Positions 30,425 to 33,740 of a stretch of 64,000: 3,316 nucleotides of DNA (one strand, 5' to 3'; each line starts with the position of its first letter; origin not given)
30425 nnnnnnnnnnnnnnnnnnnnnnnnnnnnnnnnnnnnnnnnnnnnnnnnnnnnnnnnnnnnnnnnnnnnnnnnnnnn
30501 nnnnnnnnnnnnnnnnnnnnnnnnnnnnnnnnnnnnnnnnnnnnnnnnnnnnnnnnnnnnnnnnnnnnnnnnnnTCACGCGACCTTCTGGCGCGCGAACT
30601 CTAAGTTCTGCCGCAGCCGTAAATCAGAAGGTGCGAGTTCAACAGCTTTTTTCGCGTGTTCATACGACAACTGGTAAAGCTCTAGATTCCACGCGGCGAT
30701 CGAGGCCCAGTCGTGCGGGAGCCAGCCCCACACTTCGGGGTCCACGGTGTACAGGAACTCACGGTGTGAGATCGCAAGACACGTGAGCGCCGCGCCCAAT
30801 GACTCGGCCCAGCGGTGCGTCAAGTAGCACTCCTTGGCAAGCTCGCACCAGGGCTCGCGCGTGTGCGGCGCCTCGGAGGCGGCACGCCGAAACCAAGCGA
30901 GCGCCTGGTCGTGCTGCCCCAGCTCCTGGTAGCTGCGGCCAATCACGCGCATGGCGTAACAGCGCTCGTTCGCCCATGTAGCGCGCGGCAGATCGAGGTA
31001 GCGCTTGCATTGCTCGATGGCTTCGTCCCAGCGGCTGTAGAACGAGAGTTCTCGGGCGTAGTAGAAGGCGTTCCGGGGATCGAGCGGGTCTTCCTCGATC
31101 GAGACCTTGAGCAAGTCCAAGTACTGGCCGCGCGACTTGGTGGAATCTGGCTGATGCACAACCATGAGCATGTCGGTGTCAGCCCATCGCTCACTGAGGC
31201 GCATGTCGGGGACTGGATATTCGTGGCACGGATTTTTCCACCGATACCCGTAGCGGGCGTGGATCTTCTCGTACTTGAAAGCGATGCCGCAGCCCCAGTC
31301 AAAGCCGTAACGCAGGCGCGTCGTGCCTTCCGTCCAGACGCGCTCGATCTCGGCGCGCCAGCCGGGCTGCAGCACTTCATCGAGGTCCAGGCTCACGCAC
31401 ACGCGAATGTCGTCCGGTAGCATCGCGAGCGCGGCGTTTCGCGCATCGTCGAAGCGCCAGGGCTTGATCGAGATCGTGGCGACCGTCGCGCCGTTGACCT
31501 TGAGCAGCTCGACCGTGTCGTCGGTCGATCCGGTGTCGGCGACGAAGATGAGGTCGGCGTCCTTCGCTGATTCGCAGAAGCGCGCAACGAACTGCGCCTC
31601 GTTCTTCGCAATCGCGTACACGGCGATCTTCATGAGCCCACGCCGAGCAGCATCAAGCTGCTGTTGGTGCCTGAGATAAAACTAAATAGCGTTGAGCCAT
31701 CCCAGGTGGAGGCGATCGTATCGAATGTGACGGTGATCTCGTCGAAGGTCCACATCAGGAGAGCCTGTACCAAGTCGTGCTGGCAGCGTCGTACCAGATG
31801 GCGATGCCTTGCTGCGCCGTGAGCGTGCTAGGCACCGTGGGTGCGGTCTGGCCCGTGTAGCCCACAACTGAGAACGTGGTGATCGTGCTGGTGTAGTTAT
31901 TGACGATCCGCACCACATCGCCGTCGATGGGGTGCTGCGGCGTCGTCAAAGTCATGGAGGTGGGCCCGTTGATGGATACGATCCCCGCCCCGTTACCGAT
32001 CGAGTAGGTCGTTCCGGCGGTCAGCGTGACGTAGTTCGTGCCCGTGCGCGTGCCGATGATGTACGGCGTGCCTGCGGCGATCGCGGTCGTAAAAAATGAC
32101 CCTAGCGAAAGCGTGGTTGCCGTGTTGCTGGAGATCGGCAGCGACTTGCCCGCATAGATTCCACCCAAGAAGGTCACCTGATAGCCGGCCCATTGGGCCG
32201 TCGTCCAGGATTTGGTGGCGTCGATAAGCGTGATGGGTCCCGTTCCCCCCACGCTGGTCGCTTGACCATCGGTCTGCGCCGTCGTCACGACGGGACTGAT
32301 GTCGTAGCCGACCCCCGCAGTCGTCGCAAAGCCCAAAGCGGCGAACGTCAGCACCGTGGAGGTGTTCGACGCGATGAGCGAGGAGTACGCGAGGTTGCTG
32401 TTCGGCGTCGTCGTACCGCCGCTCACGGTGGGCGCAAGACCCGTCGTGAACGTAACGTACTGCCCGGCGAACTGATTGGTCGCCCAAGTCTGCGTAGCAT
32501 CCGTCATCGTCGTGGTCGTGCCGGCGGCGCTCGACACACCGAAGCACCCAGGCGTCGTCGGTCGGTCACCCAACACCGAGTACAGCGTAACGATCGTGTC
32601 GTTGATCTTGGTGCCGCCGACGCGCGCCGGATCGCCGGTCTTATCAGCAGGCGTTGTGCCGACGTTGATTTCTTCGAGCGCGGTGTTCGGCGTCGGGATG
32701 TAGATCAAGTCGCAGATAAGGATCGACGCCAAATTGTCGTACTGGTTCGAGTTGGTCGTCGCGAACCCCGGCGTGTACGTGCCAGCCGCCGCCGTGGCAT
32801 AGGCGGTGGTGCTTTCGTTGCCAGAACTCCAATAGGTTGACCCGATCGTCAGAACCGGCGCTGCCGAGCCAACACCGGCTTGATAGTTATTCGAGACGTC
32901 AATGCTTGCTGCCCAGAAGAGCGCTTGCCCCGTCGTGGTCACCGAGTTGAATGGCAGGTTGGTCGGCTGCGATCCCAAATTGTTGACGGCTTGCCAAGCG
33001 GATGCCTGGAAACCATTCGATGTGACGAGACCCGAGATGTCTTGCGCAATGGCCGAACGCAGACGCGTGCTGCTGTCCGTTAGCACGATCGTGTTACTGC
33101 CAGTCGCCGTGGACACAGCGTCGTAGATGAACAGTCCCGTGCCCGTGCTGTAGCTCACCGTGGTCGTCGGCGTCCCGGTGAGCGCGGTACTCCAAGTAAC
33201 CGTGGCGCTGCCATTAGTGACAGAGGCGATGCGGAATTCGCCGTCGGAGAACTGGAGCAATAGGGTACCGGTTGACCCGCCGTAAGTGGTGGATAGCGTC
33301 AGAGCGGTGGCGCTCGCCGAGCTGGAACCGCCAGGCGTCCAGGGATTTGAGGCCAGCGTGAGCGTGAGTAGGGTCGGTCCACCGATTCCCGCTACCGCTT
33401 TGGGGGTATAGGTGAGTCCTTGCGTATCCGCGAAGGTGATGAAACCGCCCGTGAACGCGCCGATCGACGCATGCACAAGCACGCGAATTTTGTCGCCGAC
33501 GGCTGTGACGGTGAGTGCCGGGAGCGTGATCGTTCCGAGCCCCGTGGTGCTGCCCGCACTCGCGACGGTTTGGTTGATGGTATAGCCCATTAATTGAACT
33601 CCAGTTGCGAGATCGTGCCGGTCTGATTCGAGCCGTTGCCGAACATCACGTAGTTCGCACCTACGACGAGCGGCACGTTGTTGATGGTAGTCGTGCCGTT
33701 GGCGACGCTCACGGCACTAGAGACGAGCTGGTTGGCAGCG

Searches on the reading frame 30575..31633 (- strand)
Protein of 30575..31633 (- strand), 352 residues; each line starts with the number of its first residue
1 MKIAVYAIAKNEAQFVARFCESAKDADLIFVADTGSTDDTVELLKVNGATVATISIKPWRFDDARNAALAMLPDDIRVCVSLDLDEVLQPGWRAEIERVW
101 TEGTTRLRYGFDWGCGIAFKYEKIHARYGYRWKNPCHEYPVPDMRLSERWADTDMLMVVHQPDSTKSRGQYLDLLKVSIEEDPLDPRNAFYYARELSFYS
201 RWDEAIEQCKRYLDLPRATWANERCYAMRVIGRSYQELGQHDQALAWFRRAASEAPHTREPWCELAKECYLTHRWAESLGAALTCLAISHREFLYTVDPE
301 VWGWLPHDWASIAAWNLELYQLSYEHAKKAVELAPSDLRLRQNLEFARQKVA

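Call 5: search_protein_families(library=phrogs, proteins=[window:30575-31633:-], max_evalue=0.001)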
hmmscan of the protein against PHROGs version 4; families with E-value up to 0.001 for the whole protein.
window:30575-31633:- (352 aa): 1 family
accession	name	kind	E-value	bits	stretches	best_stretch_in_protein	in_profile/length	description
phrog_13126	-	moron, auxiliary metabolic gene and host takeover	1.8e-95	321.5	1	1-350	1-357/394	beta-1,4-glycosyltransferase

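Call 6: search_protein_families(library=pfam, proteins=[window:30575-31633:-], max_evalue=0.01)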
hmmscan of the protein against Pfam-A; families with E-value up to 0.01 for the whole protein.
window:30575-31633:- (352 aa): 8 families
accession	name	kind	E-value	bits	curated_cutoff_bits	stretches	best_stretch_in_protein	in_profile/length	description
PF07719.23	TPR_2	-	2e-07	31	27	1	227-257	3-33/34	Tetratricopeptide repeat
PF00515.34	TPR_1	-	3.1e-06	27.2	27.8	1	231-256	7-32/34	Tetratricopeptide repeat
PF13181.12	TPR_8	-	8.3e-06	26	25.7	1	231-256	7-32/34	Tetratricopeptide repeat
PF00535.33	Glycos_transf_2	-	1.8e-05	25.2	23.3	1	8-93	5-96/168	Glycosyl transferase family 2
PF13428.12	TPR_14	-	3e-05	24.7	23.5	1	231-267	7-43/44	Tetratricopeptide repeat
PF13424.12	TPR_12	-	0.0015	19.1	30.1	1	201-251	18-71/77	Tetratricopeptide repeat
PF13431.12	TPR_17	-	0.0019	18.8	24.4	0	175-207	2-34/34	Tetratricopeptide repeat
PF13176.12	TPR_7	-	0.0053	17.2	27.9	0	229-255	3-31/36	Tetratricopeptide repeat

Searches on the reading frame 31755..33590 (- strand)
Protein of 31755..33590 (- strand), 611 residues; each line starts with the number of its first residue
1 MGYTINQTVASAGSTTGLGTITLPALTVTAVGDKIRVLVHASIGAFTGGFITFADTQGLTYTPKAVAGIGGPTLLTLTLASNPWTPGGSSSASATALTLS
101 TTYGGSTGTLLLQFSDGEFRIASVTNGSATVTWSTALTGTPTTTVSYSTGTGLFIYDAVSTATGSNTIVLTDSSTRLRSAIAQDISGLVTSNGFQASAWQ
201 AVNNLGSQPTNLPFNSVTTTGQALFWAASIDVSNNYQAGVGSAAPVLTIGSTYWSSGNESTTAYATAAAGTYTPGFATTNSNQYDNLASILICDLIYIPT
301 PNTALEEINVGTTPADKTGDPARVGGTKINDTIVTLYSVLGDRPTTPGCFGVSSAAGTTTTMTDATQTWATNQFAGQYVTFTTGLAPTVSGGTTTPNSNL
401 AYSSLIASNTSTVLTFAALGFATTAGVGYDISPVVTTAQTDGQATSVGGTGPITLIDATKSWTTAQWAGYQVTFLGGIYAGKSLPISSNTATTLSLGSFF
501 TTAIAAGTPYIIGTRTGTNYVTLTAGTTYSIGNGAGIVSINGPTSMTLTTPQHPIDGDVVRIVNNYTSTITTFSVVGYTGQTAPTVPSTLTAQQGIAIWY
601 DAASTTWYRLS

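Call 5: search_protein_families(library=phrogs, proteins=[window:31755-33590:-], max_evalue=0.001)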
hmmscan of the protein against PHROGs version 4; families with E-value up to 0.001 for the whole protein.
window:31755-33590:- (611 aa): 1 family
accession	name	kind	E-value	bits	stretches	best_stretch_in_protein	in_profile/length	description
phrog_958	-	tail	0.0001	21.8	1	306-377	3-76/606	baseplate wedge subunit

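Call 6: search_protein_families(library=pfam, proteins=[window:31755-33590:-], max_evalue=0.01)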
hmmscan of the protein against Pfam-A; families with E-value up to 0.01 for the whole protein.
window:31755-33590:- (611 aa): 1 family
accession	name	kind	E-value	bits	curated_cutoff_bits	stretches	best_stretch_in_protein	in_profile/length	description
PF07880.17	T4_gp9_10_N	-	0.0008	19.9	25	1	307-375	3-70/175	Bacteriophage T4 gp9/10-like protein, N-terminal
